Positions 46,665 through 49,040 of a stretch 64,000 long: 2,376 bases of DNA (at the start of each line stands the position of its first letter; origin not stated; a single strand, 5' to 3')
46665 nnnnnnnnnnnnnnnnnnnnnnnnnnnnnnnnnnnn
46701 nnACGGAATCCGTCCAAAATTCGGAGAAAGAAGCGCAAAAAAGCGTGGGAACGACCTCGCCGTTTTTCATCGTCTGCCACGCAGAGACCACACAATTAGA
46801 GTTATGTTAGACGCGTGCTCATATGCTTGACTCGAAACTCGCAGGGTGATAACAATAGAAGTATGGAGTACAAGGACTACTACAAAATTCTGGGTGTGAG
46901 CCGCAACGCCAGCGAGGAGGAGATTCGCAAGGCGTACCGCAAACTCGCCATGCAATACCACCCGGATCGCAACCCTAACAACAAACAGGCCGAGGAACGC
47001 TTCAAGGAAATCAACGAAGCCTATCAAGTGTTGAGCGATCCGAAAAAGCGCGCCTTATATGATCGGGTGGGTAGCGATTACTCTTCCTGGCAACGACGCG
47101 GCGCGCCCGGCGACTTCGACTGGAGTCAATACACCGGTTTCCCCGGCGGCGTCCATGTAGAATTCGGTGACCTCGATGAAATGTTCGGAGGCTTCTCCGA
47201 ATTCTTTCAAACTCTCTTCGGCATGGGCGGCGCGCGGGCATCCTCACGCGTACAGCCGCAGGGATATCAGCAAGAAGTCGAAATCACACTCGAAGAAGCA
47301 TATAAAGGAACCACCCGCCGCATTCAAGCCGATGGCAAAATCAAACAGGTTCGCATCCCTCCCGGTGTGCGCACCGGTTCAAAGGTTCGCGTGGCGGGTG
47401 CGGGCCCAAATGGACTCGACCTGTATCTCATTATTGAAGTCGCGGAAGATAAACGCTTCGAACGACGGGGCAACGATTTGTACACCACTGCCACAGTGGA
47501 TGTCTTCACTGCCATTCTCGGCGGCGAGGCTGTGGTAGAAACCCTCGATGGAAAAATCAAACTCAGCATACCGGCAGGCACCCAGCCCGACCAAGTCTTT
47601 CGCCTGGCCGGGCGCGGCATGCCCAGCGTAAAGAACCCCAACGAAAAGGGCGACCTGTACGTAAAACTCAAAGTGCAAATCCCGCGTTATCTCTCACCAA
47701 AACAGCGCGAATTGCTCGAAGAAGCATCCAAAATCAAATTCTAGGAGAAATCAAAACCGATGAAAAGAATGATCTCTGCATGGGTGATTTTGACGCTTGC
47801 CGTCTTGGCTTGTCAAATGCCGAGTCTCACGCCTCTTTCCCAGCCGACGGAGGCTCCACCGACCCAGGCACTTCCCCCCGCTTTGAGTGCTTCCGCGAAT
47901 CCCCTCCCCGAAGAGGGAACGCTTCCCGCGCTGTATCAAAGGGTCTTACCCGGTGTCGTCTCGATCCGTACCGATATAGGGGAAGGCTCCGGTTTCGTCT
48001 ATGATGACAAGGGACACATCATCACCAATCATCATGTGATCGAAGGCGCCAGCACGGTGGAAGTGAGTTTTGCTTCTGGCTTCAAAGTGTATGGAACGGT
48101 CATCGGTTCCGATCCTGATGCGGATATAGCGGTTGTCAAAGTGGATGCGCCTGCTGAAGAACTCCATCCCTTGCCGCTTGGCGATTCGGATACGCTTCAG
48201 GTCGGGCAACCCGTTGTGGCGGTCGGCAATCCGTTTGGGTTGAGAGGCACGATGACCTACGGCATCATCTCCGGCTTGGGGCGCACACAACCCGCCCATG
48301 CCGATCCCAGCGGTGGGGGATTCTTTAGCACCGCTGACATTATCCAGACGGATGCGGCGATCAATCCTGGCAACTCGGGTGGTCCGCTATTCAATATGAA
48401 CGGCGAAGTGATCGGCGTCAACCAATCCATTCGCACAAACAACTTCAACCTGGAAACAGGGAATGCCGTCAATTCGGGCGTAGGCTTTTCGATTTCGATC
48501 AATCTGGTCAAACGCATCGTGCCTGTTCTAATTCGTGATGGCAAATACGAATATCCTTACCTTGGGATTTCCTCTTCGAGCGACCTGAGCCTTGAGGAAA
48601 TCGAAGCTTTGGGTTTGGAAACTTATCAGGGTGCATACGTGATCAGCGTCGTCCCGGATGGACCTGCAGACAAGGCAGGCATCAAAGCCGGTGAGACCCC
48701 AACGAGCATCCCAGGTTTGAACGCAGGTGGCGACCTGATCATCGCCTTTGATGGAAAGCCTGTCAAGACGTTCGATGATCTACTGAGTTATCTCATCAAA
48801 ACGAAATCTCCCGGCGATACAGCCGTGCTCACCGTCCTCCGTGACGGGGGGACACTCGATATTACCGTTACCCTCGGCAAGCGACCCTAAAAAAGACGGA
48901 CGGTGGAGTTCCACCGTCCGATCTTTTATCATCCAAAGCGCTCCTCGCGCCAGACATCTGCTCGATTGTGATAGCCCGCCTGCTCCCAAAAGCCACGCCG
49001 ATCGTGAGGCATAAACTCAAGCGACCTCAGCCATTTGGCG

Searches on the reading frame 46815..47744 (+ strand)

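Call 57: search_protein_families(library=pfam, proteins=[window:46815-47744:+], max_evalue=0.0001)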
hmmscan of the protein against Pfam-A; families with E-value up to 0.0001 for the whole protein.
window:46815-47744:+ (309 aa): 2 families
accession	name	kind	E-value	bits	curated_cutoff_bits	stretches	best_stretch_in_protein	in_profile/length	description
PF01556.23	DnaJ_C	-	1.4e-41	142.5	26.6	1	152-290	2-152/152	DnaJ C terminal domain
PF00226.36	DnaJ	-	5.1e-32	110.2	27.8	1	21-83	1-63/63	DnaJ domain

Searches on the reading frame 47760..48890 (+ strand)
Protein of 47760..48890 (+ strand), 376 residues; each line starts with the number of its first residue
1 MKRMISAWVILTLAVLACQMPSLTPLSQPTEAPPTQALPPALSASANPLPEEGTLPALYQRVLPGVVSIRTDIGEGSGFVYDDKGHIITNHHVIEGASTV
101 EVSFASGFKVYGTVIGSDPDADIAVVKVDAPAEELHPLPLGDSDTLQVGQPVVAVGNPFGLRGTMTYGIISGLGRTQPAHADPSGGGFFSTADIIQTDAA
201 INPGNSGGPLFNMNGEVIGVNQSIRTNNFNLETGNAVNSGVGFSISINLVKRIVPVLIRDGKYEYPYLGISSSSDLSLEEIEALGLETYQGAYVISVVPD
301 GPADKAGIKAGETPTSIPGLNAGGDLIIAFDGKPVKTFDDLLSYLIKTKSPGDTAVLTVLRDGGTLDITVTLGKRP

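Call 57: search_protein_families(library=pfam, proteins=[window:47760-48890:+], max_evalue=0.0001)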
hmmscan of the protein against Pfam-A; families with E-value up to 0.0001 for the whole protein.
window:47760-48890:+ (376 aa): 4 families
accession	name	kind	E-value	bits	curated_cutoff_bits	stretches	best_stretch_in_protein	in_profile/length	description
PF13365.12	Trypsin_2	-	5.3e-35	121.7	27.6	1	76-220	1-144/144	Trypsin-like peptidase domain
PF00089.32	Trypsin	-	8.3e-18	65.5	20.6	1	77-224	28-198/220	Trypsin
PF13180.12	PDZ_2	-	8.2e-17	61.7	27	1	267-372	2-80/80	PDZ domain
PF17820.7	PDZ_6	-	9.3e-09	35.3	27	0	294-312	2-20/54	PDZ domain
